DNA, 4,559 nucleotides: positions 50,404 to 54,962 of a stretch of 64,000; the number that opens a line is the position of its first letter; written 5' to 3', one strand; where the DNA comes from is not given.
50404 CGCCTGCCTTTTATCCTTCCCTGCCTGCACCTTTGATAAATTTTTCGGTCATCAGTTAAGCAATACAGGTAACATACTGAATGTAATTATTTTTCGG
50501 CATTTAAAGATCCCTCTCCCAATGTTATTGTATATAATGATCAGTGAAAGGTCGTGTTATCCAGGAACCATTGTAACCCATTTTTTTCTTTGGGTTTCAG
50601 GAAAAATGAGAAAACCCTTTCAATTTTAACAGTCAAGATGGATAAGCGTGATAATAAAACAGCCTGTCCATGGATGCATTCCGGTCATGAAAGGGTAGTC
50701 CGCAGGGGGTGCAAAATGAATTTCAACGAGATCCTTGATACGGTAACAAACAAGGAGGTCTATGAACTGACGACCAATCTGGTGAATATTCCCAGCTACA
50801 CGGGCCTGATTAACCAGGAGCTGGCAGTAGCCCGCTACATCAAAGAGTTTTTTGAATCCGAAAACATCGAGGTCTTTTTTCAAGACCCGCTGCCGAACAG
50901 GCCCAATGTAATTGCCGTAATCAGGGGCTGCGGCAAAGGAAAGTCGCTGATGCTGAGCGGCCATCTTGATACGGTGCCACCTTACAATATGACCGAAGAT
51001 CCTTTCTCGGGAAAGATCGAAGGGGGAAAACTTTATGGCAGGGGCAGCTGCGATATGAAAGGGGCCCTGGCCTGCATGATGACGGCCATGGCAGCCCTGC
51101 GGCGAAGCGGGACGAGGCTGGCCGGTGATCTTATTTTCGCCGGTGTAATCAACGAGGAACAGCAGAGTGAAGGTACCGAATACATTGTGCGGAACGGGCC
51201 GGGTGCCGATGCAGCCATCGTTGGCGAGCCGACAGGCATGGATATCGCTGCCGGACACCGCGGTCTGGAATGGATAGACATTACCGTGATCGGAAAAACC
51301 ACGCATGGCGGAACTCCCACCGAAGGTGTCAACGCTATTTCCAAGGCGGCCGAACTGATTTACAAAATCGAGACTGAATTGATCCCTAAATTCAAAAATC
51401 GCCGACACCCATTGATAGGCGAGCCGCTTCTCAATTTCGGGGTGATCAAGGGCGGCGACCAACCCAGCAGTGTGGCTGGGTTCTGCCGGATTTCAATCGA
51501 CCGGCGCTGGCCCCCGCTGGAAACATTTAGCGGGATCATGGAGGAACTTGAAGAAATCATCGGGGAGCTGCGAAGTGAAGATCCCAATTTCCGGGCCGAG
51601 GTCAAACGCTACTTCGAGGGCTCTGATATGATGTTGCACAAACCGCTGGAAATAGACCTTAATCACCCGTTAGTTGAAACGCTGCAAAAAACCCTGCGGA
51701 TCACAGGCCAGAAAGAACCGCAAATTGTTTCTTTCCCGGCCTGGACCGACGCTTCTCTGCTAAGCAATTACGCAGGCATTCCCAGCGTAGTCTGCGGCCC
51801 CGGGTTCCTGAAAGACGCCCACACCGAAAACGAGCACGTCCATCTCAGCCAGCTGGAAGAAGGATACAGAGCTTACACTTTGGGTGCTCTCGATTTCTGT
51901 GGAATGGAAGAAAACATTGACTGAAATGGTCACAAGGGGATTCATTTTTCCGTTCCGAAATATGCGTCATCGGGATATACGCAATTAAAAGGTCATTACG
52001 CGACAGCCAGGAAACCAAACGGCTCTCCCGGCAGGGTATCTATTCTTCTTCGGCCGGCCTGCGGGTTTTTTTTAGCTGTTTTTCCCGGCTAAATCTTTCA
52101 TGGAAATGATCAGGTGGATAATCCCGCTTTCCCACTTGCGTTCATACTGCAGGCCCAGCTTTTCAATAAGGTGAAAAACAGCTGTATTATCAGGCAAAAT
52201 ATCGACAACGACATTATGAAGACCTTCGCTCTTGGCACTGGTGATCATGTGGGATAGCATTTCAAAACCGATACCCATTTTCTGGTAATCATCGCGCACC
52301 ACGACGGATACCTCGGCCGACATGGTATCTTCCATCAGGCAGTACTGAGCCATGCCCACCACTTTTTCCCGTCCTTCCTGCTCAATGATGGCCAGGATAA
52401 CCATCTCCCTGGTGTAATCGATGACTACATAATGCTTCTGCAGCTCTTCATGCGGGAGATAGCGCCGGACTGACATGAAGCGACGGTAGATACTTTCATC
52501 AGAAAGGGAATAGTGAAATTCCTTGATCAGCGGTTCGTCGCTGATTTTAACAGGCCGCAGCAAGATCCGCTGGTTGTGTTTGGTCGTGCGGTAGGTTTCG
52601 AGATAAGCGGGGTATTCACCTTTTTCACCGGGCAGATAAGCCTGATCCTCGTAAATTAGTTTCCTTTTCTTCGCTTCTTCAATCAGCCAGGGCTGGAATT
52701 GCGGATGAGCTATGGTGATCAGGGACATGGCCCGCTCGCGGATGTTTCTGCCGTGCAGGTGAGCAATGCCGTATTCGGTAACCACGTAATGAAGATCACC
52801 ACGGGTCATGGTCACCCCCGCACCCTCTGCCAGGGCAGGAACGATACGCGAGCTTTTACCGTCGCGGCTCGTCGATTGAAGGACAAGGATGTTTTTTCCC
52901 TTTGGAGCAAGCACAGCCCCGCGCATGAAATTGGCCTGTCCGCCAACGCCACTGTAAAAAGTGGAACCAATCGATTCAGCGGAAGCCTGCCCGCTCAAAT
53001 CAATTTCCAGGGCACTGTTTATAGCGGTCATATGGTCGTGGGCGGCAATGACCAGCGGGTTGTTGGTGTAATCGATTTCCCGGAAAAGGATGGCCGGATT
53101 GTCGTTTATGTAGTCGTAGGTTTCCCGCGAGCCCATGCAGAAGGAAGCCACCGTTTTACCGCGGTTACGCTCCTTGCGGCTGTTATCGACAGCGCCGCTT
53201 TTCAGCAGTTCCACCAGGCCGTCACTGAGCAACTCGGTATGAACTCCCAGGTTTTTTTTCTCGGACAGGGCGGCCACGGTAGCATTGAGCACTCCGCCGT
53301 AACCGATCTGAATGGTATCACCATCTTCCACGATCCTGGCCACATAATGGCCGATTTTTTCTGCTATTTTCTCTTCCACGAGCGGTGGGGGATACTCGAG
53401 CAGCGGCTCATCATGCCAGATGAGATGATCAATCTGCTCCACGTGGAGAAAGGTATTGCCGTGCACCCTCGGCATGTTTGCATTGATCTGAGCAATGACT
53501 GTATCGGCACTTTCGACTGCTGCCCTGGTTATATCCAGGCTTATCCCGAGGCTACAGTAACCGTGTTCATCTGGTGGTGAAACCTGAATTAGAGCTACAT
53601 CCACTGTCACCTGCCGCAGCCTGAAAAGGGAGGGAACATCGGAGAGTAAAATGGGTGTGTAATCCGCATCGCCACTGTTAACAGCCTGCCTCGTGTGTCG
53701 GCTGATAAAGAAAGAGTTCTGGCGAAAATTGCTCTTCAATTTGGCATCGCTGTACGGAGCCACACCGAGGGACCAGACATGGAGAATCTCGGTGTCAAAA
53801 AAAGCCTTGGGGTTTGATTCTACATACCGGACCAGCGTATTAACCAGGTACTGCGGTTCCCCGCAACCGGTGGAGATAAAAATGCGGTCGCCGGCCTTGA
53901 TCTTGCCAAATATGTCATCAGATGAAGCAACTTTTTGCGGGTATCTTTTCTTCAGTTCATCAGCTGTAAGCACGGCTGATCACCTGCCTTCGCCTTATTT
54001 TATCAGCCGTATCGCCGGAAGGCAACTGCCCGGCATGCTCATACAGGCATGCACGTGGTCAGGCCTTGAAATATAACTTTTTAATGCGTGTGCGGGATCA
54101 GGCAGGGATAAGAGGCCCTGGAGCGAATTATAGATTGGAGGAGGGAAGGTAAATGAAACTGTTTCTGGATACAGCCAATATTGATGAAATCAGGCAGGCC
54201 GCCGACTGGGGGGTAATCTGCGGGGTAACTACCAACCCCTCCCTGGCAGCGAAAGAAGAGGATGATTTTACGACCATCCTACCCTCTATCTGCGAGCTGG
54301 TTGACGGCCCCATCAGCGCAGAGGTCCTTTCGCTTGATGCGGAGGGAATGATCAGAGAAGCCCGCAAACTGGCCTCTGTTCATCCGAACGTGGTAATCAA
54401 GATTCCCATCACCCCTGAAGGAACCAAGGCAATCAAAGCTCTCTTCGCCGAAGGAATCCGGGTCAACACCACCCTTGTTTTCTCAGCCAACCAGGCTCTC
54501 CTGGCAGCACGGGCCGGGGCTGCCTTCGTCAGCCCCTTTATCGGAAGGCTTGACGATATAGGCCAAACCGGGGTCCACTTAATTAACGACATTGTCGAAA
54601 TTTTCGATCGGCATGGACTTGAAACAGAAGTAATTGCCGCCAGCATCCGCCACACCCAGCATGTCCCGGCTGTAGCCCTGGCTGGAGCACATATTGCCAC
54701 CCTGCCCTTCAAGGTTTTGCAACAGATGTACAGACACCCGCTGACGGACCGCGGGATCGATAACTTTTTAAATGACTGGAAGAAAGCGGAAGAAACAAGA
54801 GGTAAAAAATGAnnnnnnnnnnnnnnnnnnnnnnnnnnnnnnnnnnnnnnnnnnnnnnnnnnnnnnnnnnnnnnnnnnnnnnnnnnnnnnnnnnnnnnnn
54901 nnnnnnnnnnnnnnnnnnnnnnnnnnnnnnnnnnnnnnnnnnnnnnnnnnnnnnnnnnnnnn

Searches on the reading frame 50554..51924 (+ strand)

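Call 10: search_protein_families(library=pfam, proteins=[window:50554-51924:+])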
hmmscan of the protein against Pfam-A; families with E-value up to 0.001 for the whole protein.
window:50554-51924:+ (456 aa): 3 families
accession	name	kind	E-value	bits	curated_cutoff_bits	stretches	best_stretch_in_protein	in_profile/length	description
PF01546.33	Peptidase_M20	-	2e-37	129.6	24.6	1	133-442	1-201/206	Peptidase family M20/M25/M40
PF07687.19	M20_dimer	-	1.2e-18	67.4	21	1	234-339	2-102/107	Peptidase dimerisation domain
PF04389.22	Peptidase_M28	-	2.1e-06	28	21.3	1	118-215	1-81/193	Peptidase family M28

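Call 43: search_protein_families(library=ncbifam, max_evalue=0.00001, proteins=[window:50554-51924:+])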
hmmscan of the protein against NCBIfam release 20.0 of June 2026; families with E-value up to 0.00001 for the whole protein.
window:50554-51924:+ (456 aa): 46 families (the best 25 are shown)
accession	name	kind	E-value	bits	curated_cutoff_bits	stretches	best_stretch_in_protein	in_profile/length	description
TIGR01910.1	DapE-ArgE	subfamily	3.3e-81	273.4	217.6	1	71-437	2-370/373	ArgE/DapE family deacylase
NF005373.0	PRK06915.1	equivalog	5.9e-68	229.7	428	1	113-452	77-421/422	peptidase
NF009555.0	PRK13004.1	equivalog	3.6e-54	184.2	321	1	64-442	12-389/399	YgeY family selenium metabolism-linked hydrolase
TIGR01892.1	AcOrn-deacetyl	equivalog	4e-54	184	297.7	1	73-437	3-357/365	acetylornithine deacetylase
NF006365.0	PRK08588.1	subfamily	4.6e-54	184.2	289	1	63-442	3-374/383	succinyl-diaminopimelate desuccinylase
NF005710.0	PRK07522.1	subfamily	1.5e-53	182.4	412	1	65-438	6-378/391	acetylornithine deacetylase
NF005306.0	PRK06837.1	subfamily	2.4e-52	178.2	376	1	115-453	82-426/427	ArgE/DapE family deacylase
NF006400.0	PRK08651.1-3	equivalog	2.6e-47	161.5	374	1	113-441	67-399/410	succinyl-diaminopimelate desuccinylase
NF006370.0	PRK08596.1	equivalog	8.3e-47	159.7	412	1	65-436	15-407/425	acetylornithine deacetylase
NF006399.0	PRK08651.1-2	equivalog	3e-46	158.2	381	1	67-438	4-394/405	succinyl-diaminopimelate desuccinylase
NF003474.0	PRK05111.1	equivalog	3.8e-44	151.1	460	1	89-437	32-369/383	acetylornithine deacetylase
NF009558.0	PRK13013.1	equivalog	4.1e-44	150.9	428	1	68-445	17-420/429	acetylornithine deacetylase/succinyl-diaminopimelate desuccinylase family protein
NF006402.0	PRK08651.1-5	equivalog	4.6e-42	144.3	369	1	118-439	46-358/369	succinyl-diaminopimelate desuccinylase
TIGR01900.1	dapE-gram_pos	equivalog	3.7e-41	141.2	304.2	1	67-441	3-346/351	succinyl-diaminopimelate desuccinylase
NF010589.0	PRK13983.1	equivalog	3.5e-34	118.5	333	1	67-435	14-396/409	M20 family metallo-hydrolase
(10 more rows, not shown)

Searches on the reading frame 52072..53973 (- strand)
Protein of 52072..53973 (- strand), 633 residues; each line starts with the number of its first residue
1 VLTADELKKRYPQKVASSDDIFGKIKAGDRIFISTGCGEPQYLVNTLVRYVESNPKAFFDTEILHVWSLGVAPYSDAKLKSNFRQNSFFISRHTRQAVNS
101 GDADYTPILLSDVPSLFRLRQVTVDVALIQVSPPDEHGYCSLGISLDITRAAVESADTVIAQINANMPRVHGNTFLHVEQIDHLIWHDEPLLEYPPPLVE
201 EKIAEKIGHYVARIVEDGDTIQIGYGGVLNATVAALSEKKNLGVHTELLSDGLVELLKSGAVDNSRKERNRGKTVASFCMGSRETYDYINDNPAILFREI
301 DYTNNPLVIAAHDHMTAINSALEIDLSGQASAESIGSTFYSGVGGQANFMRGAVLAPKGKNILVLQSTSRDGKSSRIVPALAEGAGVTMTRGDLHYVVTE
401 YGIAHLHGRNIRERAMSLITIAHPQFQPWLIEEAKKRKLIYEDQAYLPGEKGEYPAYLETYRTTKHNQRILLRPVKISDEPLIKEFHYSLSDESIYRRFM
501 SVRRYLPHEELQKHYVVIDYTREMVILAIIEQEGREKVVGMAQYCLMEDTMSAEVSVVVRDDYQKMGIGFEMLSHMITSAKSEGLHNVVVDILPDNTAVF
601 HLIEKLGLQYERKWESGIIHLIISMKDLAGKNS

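Call 10: search_protein_families(library=pfam, proteins=[window:52072-53973:-])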
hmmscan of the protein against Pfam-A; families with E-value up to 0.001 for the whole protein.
window:52072-53973:- (633 aa): 6 families
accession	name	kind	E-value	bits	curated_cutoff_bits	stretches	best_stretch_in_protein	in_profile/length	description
PF13336.12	AcetylCoA_hyd_C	-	9.3e-62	208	23.7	1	281-434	1-154/154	Acetyl-CoA hydrolase/transferase C-terminal domain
PF02550.21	AcetylCoA_hydro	-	5.4e-43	147.7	24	1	11-189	11-191/198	Acetyl-CoA hydrolase/transferase N-terminal domain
PF13302.13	Acetyltransf_3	-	7.2e-13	49.9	25.4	1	469-609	1-138/138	Acetyltransferase (GNAT) domain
PF00583.31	Acetyltransf_1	-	1.3e-11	45.2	20.7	1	515-607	23-115/116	Acetyltransferase (GNAT) family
PF13508.13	Acetyltransf_7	-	2.3e-05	25.1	27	1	529-607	7-81/84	Acetyltransferase (GNAT) domain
PF00455.28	DeoRC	-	0.0002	21.8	31.8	0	205-247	7-49/160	DeoR C terminal sensor domain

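Call 43: search_protein_families(library=ncbifam, max_evalue=0.00001, proteins=[window:52072-53973:-])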
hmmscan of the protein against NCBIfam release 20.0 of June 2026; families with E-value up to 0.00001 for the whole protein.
window:52072-53973:- (633 aa): 7 families
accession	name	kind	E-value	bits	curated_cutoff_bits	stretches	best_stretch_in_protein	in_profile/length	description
TIGR03948.1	butyr_acet_CoA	equivalog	8.7e-86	288.4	674.8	1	7-439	2-439/445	butyryl-CoA:acetate CoA-transferase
TIGR03458.1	YgfH_subfam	subfamily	9.1e-35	120.2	658.7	2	213-433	247-458/489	succinate CoA transferase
NF053666.1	BtrAceCoATfers1341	equivalog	6e-33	114.5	740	1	214-436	247-461/492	butyryl-CoA:acetate CoA transferase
NF053853.1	ScActCoATferScpC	equivalog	2.6e-27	95.7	500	1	213-431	251-460/493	succinyl-CoA:acetate CoA-transferase ScpC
NF058543.1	ActPatMycb56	equivalog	5.1e-22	78.1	460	1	464-623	133-288/317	acetyltransferase Pat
NF040503.1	resist_ArsN1a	equivalog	5.9e-08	32.6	170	1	525-609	48-134/159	arsinothricin resistance N-acetyltransferase ArsN1 family A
TIGR01575.1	rimI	equivalog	5.8e-07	29.7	86.4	1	536-610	41-114/132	ribosomal protein S18-alanine N-acetyltransferase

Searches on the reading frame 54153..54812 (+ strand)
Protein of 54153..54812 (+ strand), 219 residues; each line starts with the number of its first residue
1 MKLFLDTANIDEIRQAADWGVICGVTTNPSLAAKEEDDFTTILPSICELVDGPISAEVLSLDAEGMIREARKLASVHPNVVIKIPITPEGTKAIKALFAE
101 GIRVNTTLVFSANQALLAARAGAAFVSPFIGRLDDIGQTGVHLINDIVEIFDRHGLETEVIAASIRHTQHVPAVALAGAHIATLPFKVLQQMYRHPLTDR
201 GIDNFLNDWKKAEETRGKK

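Call 10: search_protein_families(library=pfam, proteins=[window:54153-54812:+])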
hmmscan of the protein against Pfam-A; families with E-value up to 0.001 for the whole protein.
window:54153-54812:+ (219 aa): 1 family
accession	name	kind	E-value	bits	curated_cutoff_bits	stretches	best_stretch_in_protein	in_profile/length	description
PF00923.25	TAL_FSA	-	2.4e-64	217.9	27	1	3-214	1-283/285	Transaldolase/Fructose-6-phosphate aldolase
